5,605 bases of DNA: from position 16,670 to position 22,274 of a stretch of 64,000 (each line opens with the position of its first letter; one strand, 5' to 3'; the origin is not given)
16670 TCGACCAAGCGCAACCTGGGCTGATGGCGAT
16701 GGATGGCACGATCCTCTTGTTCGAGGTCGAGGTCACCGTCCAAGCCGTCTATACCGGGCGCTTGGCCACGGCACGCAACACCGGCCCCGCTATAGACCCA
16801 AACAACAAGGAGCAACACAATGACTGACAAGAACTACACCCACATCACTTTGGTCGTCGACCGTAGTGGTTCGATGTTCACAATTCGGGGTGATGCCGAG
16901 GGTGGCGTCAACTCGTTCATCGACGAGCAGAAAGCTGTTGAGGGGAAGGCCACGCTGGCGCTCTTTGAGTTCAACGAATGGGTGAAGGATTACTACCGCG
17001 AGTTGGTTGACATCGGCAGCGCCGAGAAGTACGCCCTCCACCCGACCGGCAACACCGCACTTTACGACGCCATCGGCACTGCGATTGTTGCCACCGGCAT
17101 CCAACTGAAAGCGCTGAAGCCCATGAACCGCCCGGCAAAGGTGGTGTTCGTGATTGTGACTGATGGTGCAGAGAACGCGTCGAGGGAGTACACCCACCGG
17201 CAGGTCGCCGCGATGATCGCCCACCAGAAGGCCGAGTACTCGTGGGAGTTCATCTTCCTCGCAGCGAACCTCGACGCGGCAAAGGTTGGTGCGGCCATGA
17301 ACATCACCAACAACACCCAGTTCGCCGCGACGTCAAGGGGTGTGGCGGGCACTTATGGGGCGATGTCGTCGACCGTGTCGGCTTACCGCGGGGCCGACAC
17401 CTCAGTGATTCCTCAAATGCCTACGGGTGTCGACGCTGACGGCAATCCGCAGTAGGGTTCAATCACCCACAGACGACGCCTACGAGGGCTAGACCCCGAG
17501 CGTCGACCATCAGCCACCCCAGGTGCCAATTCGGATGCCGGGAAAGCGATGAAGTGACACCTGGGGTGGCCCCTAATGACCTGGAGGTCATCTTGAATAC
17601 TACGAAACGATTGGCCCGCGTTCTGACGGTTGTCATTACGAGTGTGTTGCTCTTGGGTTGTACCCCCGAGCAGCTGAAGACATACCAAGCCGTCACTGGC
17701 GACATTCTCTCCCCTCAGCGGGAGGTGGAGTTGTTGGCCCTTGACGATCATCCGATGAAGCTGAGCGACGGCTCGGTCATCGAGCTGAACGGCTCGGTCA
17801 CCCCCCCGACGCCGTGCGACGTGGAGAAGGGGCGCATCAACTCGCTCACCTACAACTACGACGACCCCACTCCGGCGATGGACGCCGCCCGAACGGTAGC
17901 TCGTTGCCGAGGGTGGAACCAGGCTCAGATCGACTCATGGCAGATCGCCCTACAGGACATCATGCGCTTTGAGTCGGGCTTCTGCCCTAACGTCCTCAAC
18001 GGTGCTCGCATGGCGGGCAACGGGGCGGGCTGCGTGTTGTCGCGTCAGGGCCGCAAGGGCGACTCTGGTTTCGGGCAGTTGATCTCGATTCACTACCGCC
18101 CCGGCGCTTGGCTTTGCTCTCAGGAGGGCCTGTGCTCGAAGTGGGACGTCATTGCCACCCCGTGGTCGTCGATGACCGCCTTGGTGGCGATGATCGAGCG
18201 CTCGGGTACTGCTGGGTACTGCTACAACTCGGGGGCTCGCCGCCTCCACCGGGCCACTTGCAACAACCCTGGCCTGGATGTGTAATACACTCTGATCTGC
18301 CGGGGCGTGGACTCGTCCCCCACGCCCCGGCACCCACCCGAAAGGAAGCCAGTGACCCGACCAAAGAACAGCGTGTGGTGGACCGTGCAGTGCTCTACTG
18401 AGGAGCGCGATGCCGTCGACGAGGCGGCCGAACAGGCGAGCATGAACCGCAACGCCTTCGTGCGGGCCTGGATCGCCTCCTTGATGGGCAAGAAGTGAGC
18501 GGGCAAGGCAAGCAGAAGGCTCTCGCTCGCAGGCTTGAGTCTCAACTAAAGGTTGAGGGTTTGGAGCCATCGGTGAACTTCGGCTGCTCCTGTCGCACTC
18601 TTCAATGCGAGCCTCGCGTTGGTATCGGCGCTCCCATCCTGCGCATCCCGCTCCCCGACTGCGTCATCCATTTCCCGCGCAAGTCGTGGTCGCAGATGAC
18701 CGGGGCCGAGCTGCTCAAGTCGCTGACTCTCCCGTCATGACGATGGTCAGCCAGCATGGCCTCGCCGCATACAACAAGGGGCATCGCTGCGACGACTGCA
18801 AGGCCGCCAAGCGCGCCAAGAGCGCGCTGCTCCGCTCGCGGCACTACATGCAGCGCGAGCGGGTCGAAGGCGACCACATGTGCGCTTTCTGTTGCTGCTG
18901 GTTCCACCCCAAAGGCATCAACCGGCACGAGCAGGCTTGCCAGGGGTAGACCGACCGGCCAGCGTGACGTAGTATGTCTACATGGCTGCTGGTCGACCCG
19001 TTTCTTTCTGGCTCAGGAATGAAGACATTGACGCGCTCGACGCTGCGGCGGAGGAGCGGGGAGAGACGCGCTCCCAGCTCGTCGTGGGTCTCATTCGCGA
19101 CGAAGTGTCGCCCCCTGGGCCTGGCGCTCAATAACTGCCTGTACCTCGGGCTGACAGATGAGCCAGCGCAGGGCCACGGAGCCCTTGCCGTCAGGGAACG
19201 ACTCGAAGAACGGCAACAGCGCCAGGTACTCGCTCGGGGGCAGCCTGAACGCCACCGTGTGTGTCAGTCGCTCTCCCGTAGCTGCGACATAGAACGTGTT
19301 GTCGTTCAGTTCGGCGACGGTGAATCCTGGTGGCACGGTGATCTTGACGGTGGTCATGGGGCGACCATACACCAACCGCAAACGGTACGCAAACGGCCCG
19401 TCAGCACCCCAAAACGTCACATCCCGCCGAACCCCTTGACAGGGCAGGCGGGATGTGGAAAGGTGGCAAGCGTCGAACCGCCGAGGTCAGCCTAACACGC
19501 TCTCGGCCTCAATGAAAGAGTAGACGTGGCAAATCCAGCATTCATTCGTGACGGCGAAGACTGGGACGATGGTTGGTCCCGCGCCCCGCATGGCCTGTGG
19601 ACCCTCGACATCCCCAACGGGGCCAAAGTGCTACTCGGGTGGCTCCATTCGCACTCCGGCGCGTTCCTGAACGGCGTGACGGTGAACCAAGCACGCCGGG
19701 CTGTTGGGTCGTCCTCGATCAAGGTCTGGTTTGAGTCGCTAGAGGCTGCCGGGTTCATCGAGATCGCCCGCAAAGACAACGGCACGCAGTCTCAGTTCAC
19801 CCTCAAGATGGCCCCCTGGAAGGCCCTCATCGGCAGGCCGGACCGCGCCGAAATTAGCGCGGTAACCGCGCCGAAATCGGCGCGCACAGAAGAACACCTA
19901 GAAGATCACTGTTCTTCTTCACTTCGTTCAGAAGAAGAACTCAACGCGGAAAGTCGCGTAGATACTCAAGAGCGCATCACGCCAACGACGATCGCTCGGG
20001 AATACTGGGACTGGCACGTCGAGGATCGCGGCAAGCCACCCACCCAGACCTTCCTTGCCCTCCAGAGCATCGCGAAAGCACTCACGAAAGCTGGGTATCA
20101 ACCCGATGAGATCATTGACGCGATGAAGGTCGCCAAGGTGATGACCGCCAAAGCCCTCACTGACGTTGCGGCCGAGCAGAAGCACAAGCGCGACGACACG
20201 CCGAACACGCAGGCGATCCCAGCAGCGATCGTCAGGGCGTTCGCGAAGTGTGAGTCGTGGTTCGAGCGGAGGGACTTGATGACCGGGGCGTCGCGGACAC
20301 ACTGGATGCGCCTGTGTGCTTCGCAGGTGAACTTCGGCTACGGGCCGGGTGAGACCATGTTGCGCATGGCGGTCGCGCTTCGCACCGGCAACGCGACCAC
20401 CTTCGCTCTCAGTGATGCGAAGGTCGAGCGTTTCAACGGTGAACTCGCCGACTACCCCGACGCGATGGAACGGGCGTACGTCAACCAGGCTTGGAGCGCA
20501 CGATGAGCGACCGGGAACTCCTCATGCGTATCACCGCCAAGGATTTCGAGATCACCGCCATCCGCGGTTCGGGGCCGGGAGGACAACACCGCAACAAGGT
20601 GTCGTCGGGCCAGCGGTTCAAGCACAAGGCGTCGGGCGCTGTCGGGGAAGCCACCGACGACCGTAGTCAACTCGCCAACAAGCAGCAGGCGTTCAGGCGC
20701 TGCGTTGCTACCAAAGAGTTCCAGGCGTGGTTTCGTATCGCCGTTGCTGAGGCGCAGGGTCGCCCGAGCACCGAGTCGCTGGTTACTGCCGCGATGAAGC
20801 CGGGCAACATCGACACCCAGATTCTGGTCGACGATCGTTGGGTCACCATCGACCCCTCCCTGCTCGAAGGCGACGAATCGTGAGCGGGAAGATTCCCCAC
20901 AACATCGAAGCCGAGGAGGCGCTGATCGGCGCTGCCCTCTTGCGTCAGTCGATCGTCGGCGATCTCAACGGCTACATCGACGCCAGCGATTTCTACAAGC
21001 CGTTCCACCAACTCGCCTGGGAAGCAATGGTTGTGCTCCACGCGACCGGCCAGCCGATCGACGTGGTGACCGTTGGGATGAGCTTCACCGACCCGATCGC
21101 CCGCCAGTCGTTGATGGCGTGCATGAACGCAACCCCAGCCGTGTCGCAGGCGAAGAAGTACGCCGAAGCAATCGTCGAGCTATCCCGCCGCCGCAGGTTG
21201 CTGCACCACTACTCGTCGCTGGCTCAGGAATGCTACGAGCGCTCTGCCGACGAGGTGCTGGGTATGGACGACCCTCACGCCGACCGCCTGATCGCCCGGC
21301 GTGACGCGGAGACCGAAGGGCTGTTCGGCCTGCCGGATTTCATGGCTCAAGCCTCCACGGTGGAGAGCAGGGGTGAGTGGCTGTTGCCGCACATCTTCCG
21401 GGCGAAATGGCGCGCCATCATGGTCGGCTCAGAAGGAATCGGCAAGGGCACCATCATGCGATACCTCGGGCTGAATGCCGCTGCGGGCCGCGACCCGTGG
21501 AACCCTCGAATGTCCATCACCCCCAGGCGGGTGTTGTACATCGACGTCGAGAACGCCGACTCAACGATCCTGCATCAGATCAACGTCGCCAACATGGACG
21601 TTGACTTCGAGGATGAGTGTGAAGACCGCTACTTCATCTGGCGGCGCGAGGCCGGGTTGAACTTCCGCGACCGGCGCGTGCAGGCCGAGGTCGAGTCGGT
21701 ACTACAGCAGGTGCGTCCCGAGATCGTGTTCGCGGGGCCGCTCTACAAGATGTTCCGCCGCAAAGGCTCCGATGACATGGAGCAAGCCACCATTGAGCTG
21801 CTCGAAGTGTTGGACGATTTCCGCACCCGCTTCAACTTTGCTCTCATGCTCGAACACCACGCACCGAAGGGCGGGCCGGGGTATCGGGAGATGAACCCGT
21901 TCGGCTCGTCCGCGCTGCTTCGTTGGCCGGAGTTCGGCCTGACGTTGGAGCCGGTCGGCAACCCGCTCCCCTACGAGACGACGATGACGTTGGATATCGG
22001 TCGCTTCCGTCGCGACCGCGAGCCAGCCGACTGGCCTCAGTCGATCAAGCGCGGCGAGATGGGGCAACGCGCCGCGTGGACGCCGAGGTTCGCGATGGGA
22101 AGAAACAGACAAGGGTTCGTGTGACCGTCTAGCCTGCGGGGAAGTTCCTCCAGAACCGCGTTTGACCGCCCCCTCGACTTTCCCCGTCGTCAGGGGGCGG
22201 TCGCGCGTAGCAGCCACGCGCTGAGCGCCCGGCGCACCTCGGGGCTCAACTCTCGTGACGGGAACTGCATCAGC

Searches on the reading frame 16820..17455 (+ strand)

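Call 36: search_protein_families(library=phrogs, proteins=[window:16820-17455:+], max_evalue=0.001)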
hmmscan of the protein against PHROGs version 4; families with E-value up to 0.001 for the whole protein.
window:16820-17455:+ (211 aa): 3 families
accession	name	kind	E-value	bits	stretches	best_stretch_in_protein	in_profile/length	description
phrog_7371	-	unknown function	5.8e-55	187.1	1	1-192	1-185/204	-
phrog_26613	-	unknown function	1.3e-05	25.7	1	69-152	89-165/345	-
phrog_5359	-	unknown function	0.00063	20.3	1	4-132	25-161/229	-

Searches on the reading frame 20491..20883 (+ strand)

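Call 36: search_protein_families(library=phrogs, proteins=[window:20491-20883:+], max_evalue=0.001)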
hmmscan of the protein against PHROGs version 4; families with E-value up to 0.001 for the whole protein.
window:20491-20883:+ (130 aa): 3 families
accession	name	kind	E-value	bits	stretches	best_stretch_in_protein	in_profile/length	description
phrog_3122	-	other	2e-24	87.2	1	6-119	19-129/136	RF-1 domain peptide chain release factor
phrog_19918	-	unknown function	3e-10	40.9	1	10-69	211-270/355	-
phrog_20323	-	other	8.3e-05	23.4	1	28-70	15-57/73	RF-1 domain peptide chain release factor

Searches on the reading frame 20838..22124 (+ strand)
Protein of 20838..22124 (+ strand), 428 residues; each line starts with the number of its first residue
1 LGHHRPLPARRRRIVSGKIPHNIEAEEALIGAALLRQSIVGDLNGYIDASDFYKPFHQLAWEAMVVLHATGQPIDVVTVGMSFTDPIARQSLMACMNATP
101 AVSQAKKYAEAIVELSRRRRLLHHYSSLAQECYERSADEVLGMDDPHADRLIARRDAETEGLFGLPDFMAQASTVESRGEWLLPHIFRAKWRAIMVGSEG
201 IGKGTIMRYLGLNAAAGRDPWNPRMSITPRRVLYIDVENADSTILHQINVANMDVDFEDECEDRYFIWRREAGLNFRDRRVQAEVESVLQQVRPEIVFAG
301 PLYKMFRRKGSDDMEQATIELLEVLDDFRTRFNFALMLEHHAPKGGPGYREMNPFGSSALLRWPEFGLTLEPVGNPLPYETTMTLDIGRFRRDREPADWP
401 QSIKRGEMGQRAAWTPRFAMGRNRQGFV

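Call 36: search_protein_families(library=phrogs, proteins=[window:20838-22124:+], max_evalue=0.001)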
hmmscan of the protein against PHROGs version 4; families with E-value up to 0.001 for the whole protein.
window:20838-22124:+ (428 aa): 4 families
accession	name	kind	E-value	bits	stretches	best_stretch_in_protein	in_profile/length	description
phrog_19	-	DNA, RNA and nucleotide metabolism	2e-14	54.4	1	19-338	157-501/621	DnaB-like replicative helicase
phrog_3123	-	unknown function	2e-11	44.2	1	156-375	307-541/583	-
phrog_20000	-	unknown function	1.5e-06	29.3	1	17-78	23-84/132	-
phrog_239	-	DNA, RNA and nucleotide metabolism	5.2e-06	26.7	1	187-373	355-556/801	DNA primase/helicase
